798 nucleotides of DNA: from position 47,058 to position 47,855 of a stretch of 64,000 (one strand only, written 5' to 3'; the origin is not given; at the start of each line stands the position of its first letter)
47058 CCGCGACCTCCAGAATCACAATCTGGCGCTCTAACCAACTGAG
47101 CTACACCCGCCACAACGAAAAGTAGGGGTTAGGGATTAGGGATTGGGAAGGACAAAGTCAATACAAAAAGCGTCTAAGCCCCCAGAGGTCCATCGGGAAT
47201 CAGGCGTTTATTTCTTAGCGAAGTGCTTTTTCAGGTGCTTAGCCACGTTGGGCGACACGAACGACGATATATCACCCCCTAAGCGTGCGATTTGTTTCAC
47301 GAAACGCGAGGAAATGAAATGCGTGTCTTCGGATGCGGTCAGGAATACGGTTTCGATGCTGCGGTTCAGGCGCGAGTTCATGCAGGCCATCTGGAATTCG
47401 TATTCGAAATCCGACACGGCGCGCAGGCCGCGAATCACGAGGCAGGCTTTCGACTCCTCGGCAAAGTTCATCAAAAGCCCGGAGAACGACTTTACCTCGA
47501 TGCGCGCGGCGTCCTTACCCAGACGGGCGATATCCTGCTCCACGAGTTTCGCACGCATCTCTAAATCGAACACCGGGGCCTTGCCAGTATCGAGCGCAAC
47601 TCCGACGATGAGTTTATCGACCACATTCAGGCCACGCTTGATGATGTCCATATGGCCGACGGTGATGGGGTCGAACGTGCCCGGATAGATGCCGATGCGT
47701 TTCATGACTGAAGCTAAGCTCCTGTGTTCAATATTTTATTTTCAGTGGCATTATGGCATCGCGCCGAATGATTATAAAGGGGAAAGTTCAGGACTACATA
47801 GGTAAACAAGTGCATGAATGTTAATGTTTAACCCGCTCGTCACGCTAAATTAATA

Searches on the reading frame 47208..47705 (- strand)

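Call 79: search_protein_families(library=pfam, proteins=[window:47208-47705:-], max_evalue=0.0001)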
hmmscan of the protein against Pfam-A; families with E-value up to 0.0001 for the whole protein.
window:47208-47705:- (165 aa): 1 family
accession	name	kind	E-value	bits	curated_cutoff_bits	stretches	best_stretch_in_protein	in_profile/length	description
PF01467.32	CTP_transf_like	-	2.5e-21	76.7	21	1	6-138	1-132/133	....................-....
